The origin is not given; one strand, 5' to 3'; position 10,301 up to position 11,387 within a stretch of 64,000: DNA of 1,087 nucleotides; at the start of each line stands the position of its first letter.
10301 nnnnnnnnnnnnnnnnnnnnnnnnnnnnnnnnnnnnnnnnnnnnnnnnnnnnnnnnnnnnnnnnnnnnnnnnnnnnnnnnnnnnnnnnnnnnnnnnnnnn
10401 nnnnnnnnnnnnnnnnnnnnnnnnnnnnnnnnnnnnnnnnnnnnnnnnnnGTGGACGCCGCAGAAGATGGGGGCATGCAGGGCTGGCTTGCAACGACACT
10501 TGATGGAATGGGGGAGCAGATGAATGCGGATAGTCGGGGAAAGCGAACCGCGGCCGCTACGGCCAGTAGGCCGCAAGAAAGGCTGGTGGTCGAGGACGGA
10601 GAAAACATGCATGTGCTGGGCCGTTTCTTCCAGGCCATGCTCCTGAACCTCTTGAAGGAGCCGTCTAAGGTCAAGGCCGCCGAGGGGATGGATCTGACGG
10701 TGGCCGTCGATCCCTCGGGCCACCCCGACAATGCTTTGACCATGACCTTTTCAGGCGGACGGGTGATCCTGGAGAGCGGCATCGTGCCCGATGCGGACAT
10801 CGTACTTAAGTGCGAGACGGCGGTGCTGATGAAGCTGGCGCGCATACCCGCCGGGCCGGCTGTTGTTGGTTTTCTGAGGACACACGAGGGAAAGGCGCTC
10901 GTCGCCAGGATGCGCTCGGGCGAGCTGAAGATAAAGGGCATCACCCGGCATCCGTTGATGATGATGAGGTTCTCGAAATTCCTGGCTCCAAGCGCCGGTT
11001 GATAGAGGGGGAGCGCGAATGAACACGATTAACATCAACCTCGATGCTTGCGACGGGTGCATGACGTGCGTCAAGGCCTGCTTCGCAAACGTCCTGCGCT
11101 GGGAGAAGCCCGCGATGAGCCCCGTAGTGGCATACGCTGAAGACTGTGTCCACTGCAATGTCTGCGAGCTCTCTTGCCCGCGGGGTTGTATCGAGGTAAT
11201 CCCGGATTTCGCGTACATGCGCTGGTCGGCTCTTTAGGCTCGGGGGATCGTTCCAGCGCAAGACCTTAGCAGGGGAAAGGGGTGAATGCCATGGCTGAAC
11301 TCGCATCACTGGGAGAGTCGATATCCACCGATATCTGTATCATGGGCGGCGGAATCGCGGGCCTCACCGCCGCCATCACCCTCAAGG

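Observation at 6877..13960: IclR-headed nine-gene operon resembling an anaerobic (acyl)phloroglucinol / dihydrochalcone funnel, with unexplained AprAB-like, SCP2 and cupin parts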

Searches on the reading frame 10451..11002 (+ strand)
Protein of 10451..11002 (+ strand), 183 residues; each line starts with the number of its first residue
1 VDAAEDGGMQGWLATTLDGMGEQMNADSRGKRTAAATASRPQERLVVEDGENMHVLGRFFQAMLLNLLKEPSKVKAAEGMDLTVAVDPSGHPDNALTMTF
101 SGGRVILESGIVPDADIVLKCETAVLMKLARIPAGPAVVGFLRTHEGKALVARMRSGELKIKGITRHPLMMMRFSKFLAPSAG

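Call 3: search_protein_families(library=pfam, proteins=[window:10451-11002:+], max_evalue=0.01)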
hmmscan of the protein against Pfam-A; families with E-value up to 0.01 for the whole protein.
window:10451-11002:+ (183 aa): 0 families

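Call 4: search_protein_families(library=ncbifam, proteins=[window:10451-11002:+], max_evalue=0.01)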
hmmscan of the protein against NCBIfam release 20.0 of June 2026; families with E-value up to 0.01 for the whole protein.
window:10451-11002:+ (183 aa): 0 families

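Call 44: search_protein_families(library=pfam, proteins=[window:10520-11002:+], max_evalue=0.5)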
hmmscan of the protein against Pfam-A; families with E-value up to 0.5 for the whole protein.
window:10520-11002:+ (160 aa): 1 family
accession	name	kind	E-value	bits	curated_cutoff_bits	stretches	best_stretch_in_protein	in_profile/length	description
PF02036.22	SCP2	-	0.013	16.2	21.3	1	48-108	13-70/101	SCP-2 sterol transfer family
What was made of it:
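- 10520..11002 (+): SCP2-like small protein (160 aa from 10520; 175 aa if the start is 10475), possibly a carrier of a hydrophobic ligand. Pfam SCP2 reaches only E = 0.013 (call 44).
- On SCP2 sterol-carrier fold: Pfam gives 16.2 bits against a 21.3-bit cut-off (call 44).
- Checked: Pfam SCP2 reaches only E = 0.013, below the cut-off (call 44).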

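Call 55: find_homologous_proteins(query=window:10520-11002:+, max_evalue=0.001)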
Query window:10520-11002:+ (160 aa): 43 proteins with E <= 0.001 among 498 candidates.
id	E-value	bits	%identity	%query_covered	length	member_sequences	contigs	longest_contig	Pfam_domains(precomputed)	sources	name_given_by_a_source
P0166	3.4e-97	340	100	100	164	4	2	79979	-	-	-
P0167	4.4e-64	233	68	99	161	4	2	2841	-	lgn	-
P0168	3.2e-63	230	68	100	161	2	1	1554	-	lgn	-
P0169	5.4e-63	229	67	100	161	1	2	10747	-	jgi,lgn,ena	-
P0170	2.2e-62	227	68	98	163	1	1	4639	-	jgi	jgi:hypothetical protein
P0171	4.5e-62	226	68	96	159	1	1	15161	-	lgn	-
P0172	6.2e-61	223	71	91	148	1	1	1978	-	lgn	-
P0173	1.6e-60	221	66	97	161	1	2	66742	-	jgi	jgi:hypothetical protein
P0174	3.0e-60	220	68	96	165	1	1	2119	-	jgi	jgi:hypothetical protein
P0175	1.2e-59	219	68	96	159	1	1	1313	-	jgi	jgi:hypothetical protein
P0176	2.5e-59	217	66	96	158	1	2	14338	-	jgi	jgi:hypothetical protein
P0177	3.7e-59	217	65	100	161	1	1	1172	-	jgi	jgi:hypothetical protein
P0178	9.6e-59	216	63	94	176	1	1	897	-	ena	-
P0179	1.4e-58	215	69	89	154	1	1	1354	-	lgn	-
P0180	4.2e-58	214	69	89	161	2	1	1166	-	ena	-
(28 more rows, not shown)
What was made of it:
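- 10520..11002 (+): The family has 43 members, all close relatives (call 55).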

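Call 63: predict_structure(alignment_id=A2)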
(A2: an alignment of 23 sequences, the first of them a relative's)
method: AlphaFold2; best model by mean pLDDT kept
length: 164 residues; sequences in the alignment: 23
mean_pLDDT: 68.3   pTM: 0.57
mean pLDDT of the five models: 68.3, 67.1, 63.6, 56.7, 54.3
residues with pLDDT >= 90: 22; 70-90: 67; 50-70: 27; < 50: 48
segments of 3 or more residues with pLDDT < 50: 3-18, 116-118, 138-164
pLDDT, mean of each block of 10 residues (from residue 1): 45 43 84 86 88 82 88 90 90 88 77 56 59 52 38 40 35
secondary structure, 60 per line:
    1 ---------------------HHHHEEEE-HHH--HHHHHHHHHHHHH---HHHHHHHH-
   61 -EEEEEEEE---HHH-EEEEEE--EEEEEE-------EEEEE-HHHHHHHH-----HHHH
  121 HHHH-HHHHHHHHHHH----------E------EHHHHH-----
elements in order: H22-25 E26-29 H36-48 H52-59 E62-69 E77-82 E85-90 E98-102 H104-111 H117-124 H126-136 H155-159

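Call 66: fold_search(model_id=the predicted structure, library=pdb)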
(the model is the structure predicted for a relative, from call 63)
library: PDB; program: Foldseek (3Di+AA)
matches with E <= 10: 269; with E <= 0.001: 0
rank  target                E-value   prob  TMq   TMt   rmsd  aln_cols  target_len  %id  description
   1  6h6p_A                2.6e-03  1.00  0.39  0.53   5.0       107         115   23  UbiJ-SCP2 Ubiquinone synthesis protein (released 2019-02-13)
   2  6h6p_D                3.0e-03  1.00  0.36  0.48   5.7       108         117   22  UbiJ-SCP2 Ubiquinone synthesis protein (released 2019-02-13)
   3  3bn8_A                3.6e-03  1.00  0.41  0.56   9.1       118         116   10  Crystal structure of a putative sterol carrier protein type 2 (af1534) from archaeoglobus fulgidus dsm 4304 at 2.11 A  (released 2007-12-25)
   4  6h6p_C                6.0e-03  1.00  0.36  0.48   5.9       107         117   21  UbiJ-SCP2 Ubiquinone synthesis protein (released 2019-02-13)
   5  6h6o_B                6.3e-03  0.99  0.35  0.47   5.9       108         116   20  UbiJ-SCP2 Ubiquinone synthesis protein (released 2019-02-13)
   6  6h6n_A                6.8e-03  0.96  0.31  0.39  12.5       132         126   20  UbiJ-SCP2 Ubiquinone synthesis protein (released 2019-02-13)
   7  6h6n_B                7.2e-03  0.99  0.33  0.43   6.0       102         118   20  UbiJ-SCP2 Ubiquinone synthesis protein (released 2019-02-13)
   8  6h6p_B                7.7e-03  1.00  0.38  0.53   4.9       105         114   23  UbiJ-SCP2 Ubiquinone synthesis protein (released 2019-02-13)
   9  6h6o_A                7.7e-03  0.99  0.35  0.46   5.8       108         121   20  UbiJ-SCP2 Ubiquinone synthesis protein (released 2019-02-13)
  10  2cx7_A                8.2e-03  0.96  0.36  0.44   7.9       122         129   14  Crystal structure of sterol carrier protein 2 (released 2005-12-28)
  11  3cnu                  9.9e-03  0.99  0.39  0.54   8.5       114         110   11  Crystal structure of the predicted coding region AF_1534 from Archaeoglobus fulgidus (released 2008-04-15)
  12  2cx7_B                1.1e-02  0.96  0.36  0.43   8.4       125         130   16  Crystal structure of sterol carrier protein 2 (released 2005-12-28)
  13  4pdx_A                2.7e-02  0.97  0.36  0.11   7.6        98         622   13  Crystal structure of Escherchia coli uncharacterized protein YjcS (released 2015-04-29)
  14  3bn8_B                3.3e-02  0.96  0.39  0.55   7.5       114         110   12  Crystal structure of a putative sterol carrier protein type 2 (af1534) from archaeoglobus fulgidus dsm 4304 at 2.11 A  (released 2007-12-25)
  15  7tl5_A                4.3e-02  0.85  0.32  0.10   8.3       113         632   12  Crystal structure of putative hydrolase yjcS from Klebsiella pneumoniae. (released 2022-02-02)
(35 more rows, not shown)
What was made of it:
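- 10520..11002 (+): The model's core pLDDT is 84-90 and its top folds are UbiJ-SCP2, AF1534 and Thermus SCP2 (calls 63, 66).
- On SCP2 sterol-carrier fold: The Foldseek top hits are all SCP2 proteins with probability about 1.0, but E is about 3e-3 and TM 0.39-0.56, and the model's mean pLDDT is 68 (calls 63, 66).
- SCP2 fold: calls 63 and 66.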

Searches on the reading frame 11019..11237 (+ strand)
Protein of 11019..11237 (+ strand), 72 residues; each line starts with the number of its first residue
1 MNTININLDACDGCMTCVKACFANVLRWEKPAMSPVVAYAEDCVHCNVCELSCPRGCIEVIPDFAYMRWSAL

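Call 3: search_protein_families(library=pfam, proteins=[window:11019-11237:+], max_evalue=0.01)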
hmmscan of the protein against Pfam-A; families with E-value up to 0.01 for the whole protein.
window:11019-11237:+ (72 aa): 11 families
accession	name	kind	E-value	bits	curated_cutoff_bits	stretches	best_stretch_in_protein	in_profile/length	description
PF00037.32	Fer4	-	1.7e-09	37.6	21.1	2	5-26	2-23/24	4Fe-4S binding domain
PF12837.12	Fer4_6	-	7.2e-08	32.5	25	1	4-21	2-19/24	4Fe-4S binding domain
PF13187.11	Fer4_9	-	1.1e-07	32.2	27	1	10-58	1-52/52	4Fe-4S dicluster domain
PF12838.12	Fer4_7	-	1.7e-07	32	27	1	11-57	2-52/52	4Fe-4S dicluster domain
PF12797.12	Fer4_2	-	3.4e-06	27.1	24.5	2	36-54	3-21/22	4Fe-4S binding domain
PF14697.11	Fer4_21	-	4.2e-06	27.2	35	1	6-60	3-59/59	4Fe-4S dicluster domain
PF12800.12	Fer4_4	-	1.7e-05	25.2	24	1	9-21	2-14/17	4Fe-4S binding domain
PF13237.11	Fer4_10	-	6.6e-05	23.2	25.5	1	4-54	2-53/53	4Fe-4S dicluster domain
PF12798.12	Fer4_3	-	0.00072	20.6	27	0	11-22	1-12/15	4Fe-4S binding domain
PF13484.11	Fer4_16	-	0.0015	19.7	30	0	11-29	2-20/66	4Fe-4S double cluster binding domain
PF13534.11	Fer4_17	-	0.0028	18.6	22.2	0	10-56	1-59/61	4Fe-4S dicluster domain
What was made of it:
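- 11019..11237 (+): 2x[4Fe-4S] ferredoxin (72 aa), the likely small subunit of the flavoprotein. The gene order matches that of aprB-aprA. Fer4 families (call 3).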

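Call 4: search_protein_families(library=ncbifam, proteins=[window:11019-11237:+], max_evalue=0.01)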
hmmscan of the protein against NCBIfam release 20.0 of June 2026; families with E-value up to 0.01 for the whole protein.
window:11019-11237:+ (72 aa): 42 families (the best 25 are shown)
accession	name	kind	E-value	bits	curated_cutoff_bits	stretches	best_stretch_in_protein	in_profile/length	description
NF006221.0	PRK08348.1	subfamily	3.7e-09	36.4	124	1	4-65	39-99/136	NADH-plastoquinone oxidoreductase subunit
NF042987.1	OGOR_delta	exception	8.3e-08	32.3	125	1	4-60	26-87/89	2-oxoglutarate ferredoxin oxidoreductase subunit delta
NF040864.1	HgcB_ferredoxin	equivalog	1.6e-07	31.1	99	1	2-61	7-64/93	mercury methylation ferredoxin HgcB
TIGR01944.1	rnfB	subfamily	1.2e-06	28.2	68.7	1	4-63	108-165/190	RnfABCDGE type electron transport complex subunit B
NF043039.1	HgcAB_like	equivalog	2.3e-06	27.5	285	1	3-58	294-349/350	HgcAB-like fusion protein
NF003475.0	PRK05113.1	equivalog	3.6e-06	27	203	1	6-62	110-164/190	electron transport complex subunit RsxB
NF007205.0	PRK09626.1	equivalog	2.1e-05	24.5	93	1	4-61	12-74/105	2-oxoglutarate-acceptor oxidoreductase subunit OorD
NF009053.0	PRK12387.1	subfamily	2.7e-05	24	204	1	7-66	36-98/180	formate hydrogenlyase complex iron-sulfur subunit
TIGR02179.1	PorD_KorD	subfamily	2.8e-05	24.1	60.05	1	33-60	18-44/78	2-oxoacid:acceptor oxidoreductase, delta subunit, pyruvate/2-ketoisovalerate family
NF042909.1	FMH_DH_FwdF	exception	2.9e-05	23.3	375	1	3-60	251-313/336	tungsten-dependent formylmethanofuran dehydrogenase subunit FwdF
NF040684.1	PorD_Arch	equivalog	3.6e-05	23.8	120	1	33-59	25-50/85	pyruvate synthase subunit PorD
NF005415.0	PRK06991.1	equivalog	3.7e-05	23.5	281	1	6-62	82-136/284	electron transport complex subunit RsxB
TIGR04395.1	cutC_activ_rSAM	equivalog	6.2e-05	22.4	360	1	8-62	53-107/309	choline TMA-lyase-activating enzyme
NF045763.1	PhenlGlyoxDHPadF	equivalog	8.7e-05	22.7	150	1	29-62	20-52/78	NADH-dependent phenylglyoxylate dehydrogenase subunit delta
NF045874.1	Vhu_polyferre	exception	0.00011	21.1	600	1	5-60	192-245/381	F420-non-reducing hydrogenase associated-polyferredoxin VhuB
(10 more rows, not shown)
